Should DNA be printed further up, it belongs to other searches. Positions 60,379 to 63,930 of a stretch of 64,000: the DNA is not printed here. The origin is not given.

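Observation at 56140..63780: Coupled operon of PLD-nuclease/SNF2-helicase, N6-adenine methyltransferase with TRD, and an unknown 318-aa protein: an RM-like defence module that fits no named system I know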

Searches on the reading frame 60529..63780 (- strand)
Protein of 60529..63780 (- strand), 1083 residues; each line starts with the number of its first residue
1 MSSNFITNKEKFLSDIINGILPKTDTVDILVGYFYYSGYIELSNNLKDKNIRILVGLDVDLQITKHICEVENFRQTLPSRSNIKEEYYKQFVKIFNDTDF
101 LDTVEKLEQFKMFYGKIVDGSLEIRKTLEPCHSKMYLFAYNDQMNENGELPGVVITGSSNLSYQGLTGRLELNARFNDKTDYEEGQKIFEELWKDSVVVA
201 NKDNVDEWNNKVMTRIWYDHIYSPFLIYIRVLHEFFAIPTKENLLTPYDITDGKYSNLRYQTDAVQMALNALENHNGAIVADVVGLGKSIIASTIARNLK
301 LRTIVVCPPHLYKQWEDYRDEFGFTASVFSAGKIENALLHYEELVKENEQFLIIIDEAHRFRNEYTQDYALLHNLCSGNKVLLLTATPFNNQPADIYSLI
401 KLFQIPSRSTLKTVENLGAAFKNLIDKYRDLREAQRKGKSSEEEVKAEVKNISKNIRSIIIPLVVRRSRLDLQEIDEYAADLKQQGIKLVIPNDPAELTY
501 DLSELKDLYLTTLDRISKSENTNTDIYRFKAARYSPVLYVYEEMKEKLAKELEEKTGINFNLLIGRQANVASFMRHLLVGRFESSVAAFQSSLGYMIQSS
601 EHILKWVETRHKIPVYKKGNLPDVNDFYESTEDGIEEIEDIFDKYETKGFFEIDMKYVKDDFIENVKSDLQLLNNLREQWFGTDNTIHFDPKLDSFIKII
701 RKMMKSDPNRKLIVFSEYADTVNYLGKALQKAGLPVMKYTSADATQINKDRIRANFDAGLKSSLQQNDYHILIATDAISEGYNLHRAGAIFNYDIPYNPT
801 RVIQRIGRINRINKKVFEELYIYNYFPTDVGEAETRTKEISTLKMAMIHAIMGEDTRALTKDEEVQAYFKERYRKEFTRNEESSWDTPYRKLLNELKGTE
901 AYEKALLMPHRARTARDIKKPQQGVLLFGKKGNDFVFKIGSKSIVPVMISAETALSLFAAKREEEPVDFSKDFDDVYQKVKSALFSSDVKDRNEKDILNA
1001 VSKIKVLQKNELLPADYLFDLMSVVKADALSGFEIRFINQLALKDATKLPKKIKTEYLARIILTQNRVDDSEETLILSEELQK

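Call 5: search_protein_families(library=pfam, proteins=[window:60529-63780:-], max_evalue=0.01)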
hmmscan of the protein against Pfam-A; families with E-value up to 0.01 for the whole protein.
window:60529-63780:- (1083 aa): 11 families
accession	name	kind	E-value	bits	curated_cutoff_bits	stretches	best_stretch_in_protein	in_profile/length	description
PF00271.37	Helicase_C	-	2.8e-17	63.4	23.5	1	698-813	4-110/110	Helicase conserved C-terminal domain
PF00176.29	SNF2-rel_dom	-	9.3e-16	58.2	24.9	1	338-473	114-226/290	SNF2-related domain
PF04851.21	ResIII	-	6.7e-11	42.8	22.5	1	258-389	5-163/164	Type III restriction enzyme, res subunit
PF13091.12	PLDc_2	-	2.1e-10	41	27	1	25-193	10-132/132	PLD-like domain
PF09565.16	RE_NgoFVII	-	1.1e-07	31.8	23.8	1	121-204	81-159/162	NgoFVII restriction endonuclease N-terminal PLD domain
PF00270.35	DEAD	-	1.4e-05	25.4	26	1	349-391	117-162/167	DEAD/DEAH box helicase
PF18766.7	SWI2_SNF2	-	6e-05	23.2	26.7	0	342-392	111-159/221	SWI2/SNF2 ATPase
PF13401.12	AAA_22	-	7.4e-05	23.5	27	1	284-381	14-117/130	AAA domain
PF20720.3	nSTAND3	-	0.0061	16.7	27.2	0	261-318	3-60/155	Novel STAND NTPase 3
PF00004.35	AAA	-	0.008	17.1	21.2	0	285-364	8-72/131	ATPase family associated with various cellular activities (AAA)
PF22590.2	Cas3-like_C_2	-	0.0095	16.6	27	0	727-812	20-104/106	CRISPR-associated nuclease/helicase Cas3, C-terminal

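Call 6: search_protein_families(library=padloc, proteins=[window:60529-63780:-], max_evalue=0.01)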
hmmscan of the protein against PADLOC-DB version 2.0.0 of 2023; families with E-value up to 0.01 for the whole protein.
window:60529-63780:- (1083 aa): 29 families (the best 25 are shown)
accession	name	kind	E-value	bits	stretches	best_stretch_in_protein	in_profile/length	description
PDLC01075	C3a139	-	3.1e-40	136.3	1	4-829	3-743/948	HKD+Snf2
PDLC02621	DrmD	-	1.9e-39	133.6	2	522-850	345-665/1040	DrmD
PDLC02623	DrmD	-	1.6e-31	107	3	680-833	500-643/1040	DrmD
PDLC02619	DrmD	-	2.4e-30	103.4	2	706-863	410-581/872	DrmD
PDLC02500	BrxHI|BrxHII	-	4.6e-29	99.6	2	650-881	416-639/933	BrxHI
PDLC00659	HmaA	-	6.3e-27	91.8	2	661-816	461-614/1176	SNF2 helicase / DEAD-box helicase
PDLC02504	BrxHI|BrxHII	-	2.1e-22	76.9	2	685-869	460-636/971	BrxHII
PDLC02843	DpdE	-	2.7e-22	76.6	2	280-403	180-312/1091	DpdE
PDLC02193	PLD_Helicase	-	4.3e-22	76.1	1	688-814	667-799/905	-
PDLC02572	DrmA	-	1.1e-21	74.6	2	569-821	391-630/1043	DrmA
PDLC02633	DrmD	-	1.2e-20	71.1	2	671-816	487-632/839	DrmD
PDLC02632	DrmD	-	4e-19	66.6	2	671-837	483-646/662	DrmD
PDLC02620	DrmD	-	3.8e-17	59.6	1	559-835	351-598/1060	DrmD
PDLC03830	ZacC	-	7.5e-17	59.2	3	347-479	241-375/1019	-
PDLC02840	DpdE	-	8e-17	58.8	2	692-813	541-655/1091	DpdE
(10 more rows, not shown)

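Call 7: search_protein_families(library=ncbifam, proteins=[window:60529-63780:-], max_evalue=0.01)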
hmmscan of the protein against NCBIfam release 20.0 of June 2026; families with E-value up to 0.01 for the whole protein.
window:60529-63780:- (1083 aa): 20 families
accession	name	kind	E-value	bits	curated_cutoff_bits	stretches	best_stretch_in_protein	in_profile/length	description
NF038317.1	DISARM_DrmD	equivalog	3.2e-48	164.8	610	2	519-881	326-677/1021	DISARM system SNF2-like helicase DrmD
NF042964.1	phospholipD_antiphage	equivalog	4e-36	124.7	1100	2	558-870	582-843/895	phospholipase D-like domain-containing anti-phage protein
NF038318.1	DISARM_DrmD_b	equivalog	1.7e-29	102.5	950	3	766-863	484-578/868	DISARM system SNF2-like helicase DrmD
NF041062.1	DpdE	equivalog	9.3e-27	93.4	500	2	280-403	175-312/1048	protein DpdE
NF003426.0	PRK04914.1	equivalog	1.2e-16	60.1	576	2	684-815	473-594/959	RNA polymerase-associated protein RapA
NF010337.0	PRK13766.1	equivalog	2.1e-15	55.9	610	1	687-813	344-469/781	Hef nuclease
NF008394.0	PRK11192.1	equivalog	2.1e-09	36.7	507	1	694-815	232-344/441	ATP-dependent RNA helicase SrmB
NF053632.1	heli_RadD_YejH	equivalog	2.1e-09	36.2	720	1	259-398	5-161/573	DNA repair helicase RadD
NF053631.1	RNA_helic_CshA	equivalog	2.4e-08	33.3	646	1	699-857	227-377/434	degradosome RNA helicase CshA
NF058637.1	helic_SCO1167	equivalog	2.5e-07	29.2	1200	0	277-401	490-635/932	SCO1167/SCO6262 family helicase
NF008744.0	PRK11776.1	equivalog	7.4e-07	28.1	524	1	696-815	229-339/460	ATP-dependent RNA helicase DbpA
NF003419.0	PRK04837.1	equivalog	2.2e-06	26.7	588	1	689-814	236-352/424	ATP-dependent RNA helicase RhlB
NF002340.1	PRK01297.1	equivalog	2.4e-06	26.6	564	1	698-812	238-343/372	ATP-dependent RNA helicase RhlB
NF053711.1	RNA_heli_RhlE1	exception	1.4e-05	24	750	1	701-812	236-338/434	RNA helicase RhlE1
NF008642.0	PRK11634.1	equivalog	1.9e-05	23.3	989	1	747-820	275-347/628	DEAD/DEAH family ATP-dependent RNA helicase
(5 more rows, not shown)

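Call 10: find_encoding_contigs(protein=window:60529-63780:-, flank=10000, max_places=6)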
Protein window:60529-63780:- (1083 aa): 1 contig read that carries it; 1 place shown.
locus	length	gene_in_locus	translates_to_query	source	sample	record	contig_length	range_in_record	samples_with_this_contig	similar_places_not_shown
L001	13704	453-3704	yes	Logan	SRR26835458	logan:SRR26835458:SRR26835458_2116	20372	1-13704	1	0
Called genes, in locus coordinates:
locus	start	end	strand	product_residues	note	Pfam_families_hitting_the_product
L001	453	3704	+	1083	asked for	PF09565:RE_NgoFVII (faint), PF13091:PLDc_2 (weak), PF00270:DEAD (faint), PF04851:ResIII, PF00176:SNF2-rel_dom, PF00271:Helicase_C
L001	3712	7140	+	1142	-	PF20473:MmeI_Mtase (faint), PF07669:Eco57I, PF02384:N6_Mtase, PF12950:TaqI_C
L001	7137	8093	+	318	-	-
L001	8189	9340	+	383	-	PF13784:Fic_N, PF02661:Fic, PF21248:SoFic-like_C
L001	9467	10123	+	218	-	-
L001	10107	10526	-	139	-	PF17761:DUF1016_N, PF06250:YhcG_C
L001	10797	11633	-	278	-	PF02498:Bro-N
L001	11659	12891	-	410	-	PF02646:RmuC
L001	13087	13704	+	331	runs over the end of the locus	PF08885:GSCFA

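Call 23: search_solved_structures(query=window:60529-63780:-, max_evalue=0.01)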
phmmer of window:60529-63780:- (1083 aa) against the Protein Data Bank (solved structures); distinct sequences matched with E-value up to 0.01: 62 (the best 60 are shown).
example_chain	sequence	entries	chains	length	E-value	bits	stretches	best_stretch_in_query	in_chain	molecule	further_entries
7ux9_P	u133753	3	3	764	4.6e-09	38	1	351-473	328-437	ATP-dependent DNA helicase DDM1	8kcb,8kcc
8wh5_K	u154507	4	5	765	4.7e-09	38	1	351-473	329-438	ATP-dependent DNA helicase DDM1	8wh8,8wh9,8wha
8j90_K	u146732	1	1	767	4.7e-09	38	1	351-473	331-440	ATP-dependent DNA helicase DDM1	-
8skz_A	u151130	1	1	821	5.8e-09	37.7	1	351-473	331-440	ATP-dependent DNA helicase DDM1,Lymphoid-specific helicase chimera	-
3mwy_W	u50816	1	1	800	1.3e-08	36.5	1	703-852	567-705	Chromo domain-containing protein 1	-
9n6h_K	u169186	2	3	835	1.6e-08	36.3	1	703-852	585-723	Chromo domain-containing protein 1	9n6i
1z3i_X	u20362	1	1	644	1e-07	33.5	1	338-446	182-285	similar to RAD54-like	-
6pwf_K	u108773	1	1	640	1.9e-07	32.7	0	350-402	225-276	chromatin remodeling factor ISWI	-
5jxr_A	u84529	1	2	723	2.1e-07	32.5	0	692-837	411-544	Chromatin-remodeling complex ATPase-like protein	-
9hcc_z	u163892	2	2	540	2.2e-07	32.5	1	694-831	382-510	Probable ATP-dependent RNA helicase DDX28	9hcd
1wp9_A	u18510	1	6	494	3.4e-07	31.9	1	690-811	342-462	ATP-dependent RNA helicase, putative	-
6vz4_K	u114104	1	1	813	7.2e-07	30.8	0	343-474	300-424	Nuclear protein STH1/NPS1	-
6vzg_K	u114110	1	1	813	7.2e-07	30.8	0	343-474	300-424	Nuclear protein STH1/NPS1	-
7epu_B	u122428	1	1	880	9.6e-07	30.4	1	259-407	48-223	Chromodomain-helicase-DNA-binding protein 1-like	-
7otq_K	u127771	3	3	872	9.7e-07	30.3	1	260-407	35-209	Chromodomain-helicase-DNA-binding protein 1-like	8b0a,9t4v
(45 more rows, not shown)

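Call 43: search_dna_similar(query=window:60529-63780:-, collection=plasmids, mode=protein, max_rows=25)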
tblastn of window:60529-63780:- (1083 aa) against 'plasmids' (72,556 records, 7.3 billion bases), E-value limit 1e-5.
Records with a match: 616; places in all: 655; records where one place covers at least 80% of the query: 6.
Best place of each record, by identity: 60-80% 1; <60% 615.
By first word of the organism name: Klebsiella 39; Rhodococcus 29; Thermus 28; Bacillus 23; Nostoc 22; Acinetobacter 22; Deinococcus 20; Enterococcus 19; Listeria 17; Escherichia 16; and 166 more.
By predicted mobility (MOB-suite, as given by PLSDB): non-mobilizable 351; conjugative 147; mobilizable 118.
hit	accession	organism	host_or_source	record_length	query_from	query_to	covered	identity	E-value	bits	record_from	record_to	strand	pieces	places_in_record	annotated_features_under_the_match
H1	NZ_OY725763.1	Parabacteroides distasonis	-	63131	1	1082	100%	77.4%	0e+0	1705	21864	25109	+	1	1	SNF2-related protein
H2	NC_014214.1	Allomeiothermus silvanus DSM 9946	hot spring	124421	4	988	91%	30.8%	2e-122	423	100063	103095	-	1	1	helicase-related protein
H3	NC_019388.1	Thermus oshimai JL-2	-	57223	3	864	80%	33.5%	1e-120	417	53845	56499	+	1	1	helicase-related protein | hypothetical protein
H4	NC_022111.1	Prevotella sp. oral taxon 299 str. F0039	Homo sapiens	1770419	1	928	86%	29.8%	3e-87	317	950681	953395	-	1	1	none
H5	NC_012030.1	Halorubrum lacusprofundi ATCC 49239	-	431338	12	886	81%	25.7%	3e-46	190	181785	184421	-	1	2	helicase-related protein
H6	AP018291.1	Calothrix sp. NIES-4105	-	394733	10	897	82%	25.1%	5e-41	173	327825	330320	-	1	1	putative helicase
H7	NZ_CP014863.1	Thermococcus profundus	-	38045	4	864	80%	25.3%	2e-51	206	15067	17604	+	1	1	helicase-related protein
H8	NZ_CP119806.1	Halorussus lipolyticus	cell culture,coastal saline-alkali land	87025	3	828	76%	26.3%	1e-44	185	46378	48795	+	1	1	helicase-related protein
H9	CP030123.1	Brasilonema octagenarum UFV-E1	Eucalyptus grandis,mixed culture,leaves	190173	4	897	83%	24.1%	5e-42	176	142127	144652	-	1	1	helicase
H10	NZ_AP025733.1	Nostoc cf. commune SO-36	-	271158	4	863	79%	24.7%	4e-40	170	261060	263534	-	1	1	helicase-related protein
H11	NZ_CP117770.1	Nostoc sp. UHCC 0926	whole organism,lichen surface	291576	4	854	79%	24.9%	1e-40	172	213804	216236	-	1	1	helicase-related protein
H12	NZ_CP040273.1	Nostoc sp. C052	Blasia pusilla,pure culture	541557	4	863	79%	24.6%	6e-42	176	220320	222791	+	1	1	helicase-related protein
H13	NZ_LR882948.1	Planktothrix agardhii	-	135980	4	833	77%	25.3%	5e-42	176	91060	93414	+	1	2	SNF2-related protein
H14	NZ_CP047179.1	Rathayibacter sp. VKM Ac-2759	Tanacetum vulgare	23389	25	980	73%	26.3%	2e-22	204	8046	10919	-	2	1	helicase-related protein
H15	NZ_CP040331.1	Natrinema versiforme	-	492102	3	828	76%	25.1%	2e-40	171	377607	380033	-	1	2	helicase-related protein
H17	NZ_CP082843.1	Prevotella nigrescens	-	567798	129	865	68%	27.8%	4e-56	221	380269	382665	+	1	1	helicase-related protein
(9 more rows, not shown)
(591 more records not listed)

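Call 45: get_annotated_region(hit=H1, flank=9000)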
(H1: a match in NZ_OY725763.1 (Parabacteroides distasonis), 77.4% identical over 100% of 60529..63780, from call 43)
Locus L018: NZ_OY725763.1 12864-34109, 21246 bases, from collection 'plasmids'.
description: Parabacteroides distasonis strain Parabacteroides distasonis TSDC17.2-1.1 plasmid 18, complete sequence
organism: Parabacteroides distasonis (NCBI taxid 823)
taxonomy: Bacteria; Bacteroidota; Bacteroidia; Bacteroidales; Tannerellaceae; Parabacteroides; Parabacteroides distasonis
host: -; source: -; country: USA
typing (MOB-suite, as given by PLSDB): non-mobilizable
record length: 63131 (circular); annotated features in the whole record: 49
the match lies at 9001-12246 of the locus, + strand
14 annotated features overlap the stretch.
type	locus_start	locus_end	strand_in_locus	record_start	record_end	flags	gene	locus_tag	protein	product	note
CDS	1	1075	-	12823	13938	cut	-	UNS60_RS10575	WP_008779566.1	DUF4625 domain-containing protein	-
CDS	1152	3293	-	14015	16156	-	-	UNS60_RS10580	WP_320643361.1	TonB-dependent receptor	-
CDS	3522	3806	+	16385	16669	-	-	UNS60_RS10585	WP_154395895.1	hypothetical protein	-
CDS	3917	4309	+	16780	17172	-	-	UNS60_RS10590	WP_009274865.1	transcriptional repressor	GO:0006355 - regulation of DNA-templated transcription [Evidence IEA]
CDS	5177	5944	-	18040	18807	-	-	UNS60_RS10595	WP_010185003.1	metallophosphoesterase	-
CDS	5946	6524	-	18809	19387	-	-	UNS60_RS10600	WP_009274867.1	metallophosphoesterase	-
CDS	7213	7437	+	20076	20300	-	-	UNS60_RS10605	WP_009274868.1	helix-turn-helix transcriptional regulator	-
CDS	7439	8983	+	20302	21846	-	-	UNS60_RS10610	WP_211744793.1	RNA-binding domain-containing protein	-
CDS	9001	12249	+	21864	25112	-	-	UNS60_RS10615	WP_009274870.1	SNF2-related protein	-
CDS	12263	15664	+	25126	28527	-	-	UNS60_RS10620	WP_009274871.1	N-6 DNA methylase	GO:0006304 - DNA modification [Evidence IEA]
CDS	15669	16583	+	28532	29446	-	-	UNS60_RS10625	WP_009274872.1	hypothetical protein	-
CDS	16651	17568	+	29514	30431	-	-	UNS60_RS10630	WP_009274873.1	toll/interleukin-1 receptor domain-containing protein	GO:0007165 - signal transduction [Evidence IEA]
CDS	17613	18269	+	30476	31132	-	-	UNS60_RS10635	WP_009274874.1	hypothetical protein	-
CDS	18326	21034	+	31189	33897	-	-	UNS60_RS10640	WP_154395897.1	AAA domain-containing protein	-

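Call 48: get_annotated_region(hit=H2, flank=7000)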
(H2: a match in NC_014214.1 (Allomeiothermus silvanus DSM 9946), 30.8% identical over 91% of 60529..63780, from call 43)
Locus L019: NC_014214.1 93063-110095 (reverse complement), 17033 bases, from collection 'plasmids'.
description: Allomeiothermus silvanus DSM 9946 plasmid pMESIL02, complete sequence
organism: Allomeiothermus silvanus DSM 9946 (NCBI taxid 526227)
taxonomy: Bacteria; Deinococcota; Deinococci; Thermales; Thermaceae; Allomeiothermus; Allomeiothermus silvanus; Allomeiothermus silvanus DSM 9946
host: -; source: hot spring; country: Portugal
typing (MOB-suite, as given by PLSDB): non-mobilizable; replicon rep_cluster_1813; mating-pair formation MPF_T
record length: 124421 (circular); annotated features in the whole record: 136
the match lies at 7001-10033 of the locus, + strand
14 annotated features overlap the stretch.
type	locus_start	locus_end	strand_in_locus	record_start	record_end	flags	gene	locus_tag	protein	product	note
CDS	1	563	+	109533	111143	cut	-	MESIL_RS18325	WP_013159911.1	zinc ribbon domain-containing protein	-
CDS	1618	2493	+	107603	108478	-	-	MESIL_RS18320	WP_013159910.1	DNA adenine methylase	-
CDS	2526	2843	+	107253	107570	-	-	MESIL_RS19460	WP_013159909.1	hypothetical protein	-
CDS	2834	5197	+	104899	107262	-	-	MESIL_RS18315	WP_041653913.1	DNA methyltransferase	-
CDS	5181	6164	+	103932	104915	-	-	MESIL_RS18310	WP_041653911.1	hypothetical protein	-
CDS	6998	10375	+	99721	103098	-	-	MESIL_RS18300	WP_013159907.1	helicase-related protein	-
CDS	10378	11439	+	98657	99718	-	-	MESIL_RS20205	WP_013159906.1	hypothetical protein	-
CDS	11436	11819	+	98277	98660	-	-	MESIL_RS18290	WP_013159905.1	hypothetical protein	-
CDS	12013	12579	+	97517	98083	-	-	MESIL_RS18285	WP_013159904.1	hypothetical protein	-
CDS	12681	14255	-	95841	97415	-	-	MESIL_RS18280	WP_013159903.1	DEAD/DEAH box helicase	-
CDS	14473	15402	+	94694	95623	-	-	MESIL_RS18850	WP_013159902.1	site-specific integrase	GO:0015074 - DNA integration [Evidence IEA]; GO:0006310 - DNA recombination [Evidence IEA]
CDS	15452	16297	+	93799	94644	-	-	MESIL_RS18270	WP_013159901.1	DUF1385 domain-containing protein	-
CDS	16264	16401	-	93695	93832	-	-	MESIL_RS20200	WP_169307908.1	hypothetical protein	-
CDS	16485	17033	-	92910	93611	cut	-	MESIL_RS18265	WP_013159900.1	hypothetical protein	-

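Call 49: get_annotated_region(hit=H3, flank=7000)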
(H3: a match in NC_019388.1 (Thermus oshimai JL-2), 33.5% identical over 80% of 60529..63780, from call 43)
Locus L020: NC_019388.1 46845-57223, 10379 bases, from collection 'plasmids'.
description: Thermus oshimai JL-2 plasmid pTHEOS02, complete sequence
organism: Thermus oshimai JL-2 (NCBI taxid 751945)
taxonomy: Bacteria; Deinococcota; Deinococci; Thermales; Thermaceae; Thermus; Thermus oshimai; Thermus oshimai JL-2
host: -; source: -; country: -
typing (MOB-suite, as given by PLSDB): non-mobilizable; replicon rep_cluster_1113,rep_cluster_1779
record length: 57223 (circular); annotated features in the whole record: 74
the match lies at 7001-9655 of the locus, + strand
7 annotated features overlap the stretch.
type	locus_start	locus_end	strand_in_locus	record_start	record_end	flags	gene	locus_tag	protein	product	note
CDS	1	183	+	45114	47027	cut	-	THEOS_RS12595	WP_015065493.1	S8 family serine peptidase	GO:0006508 - proteolysis [Evidence IEA]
CDS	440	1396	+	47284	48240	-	-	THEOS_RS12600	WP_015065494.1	tyrosine-type recombinase/integrase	GO:0015074 - DNA integration [Evidence IEA]; GO:0006310 - DNA recombination [Evidence IEA]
CDS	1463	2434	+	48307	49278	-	-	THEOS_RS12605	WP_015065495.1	AAA family ATPase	-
CDS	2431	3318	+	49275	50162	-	-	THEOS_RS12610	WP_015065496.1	ParB/RepB/Spo0J family partition protein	GO:0007059 - chromosome segregation [Evidence IEA]; GO:0000910 - cytokinesis [Evidence IEA]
CDS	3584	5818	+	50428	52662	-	-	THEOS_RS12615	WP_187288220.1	DNA methyltransferase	-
CDS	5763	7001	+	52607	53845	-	-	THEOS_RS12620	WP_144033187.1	hypothetical protein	-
CDS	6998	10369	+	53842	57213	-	-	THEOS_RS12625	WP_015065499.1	helicase-related protein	-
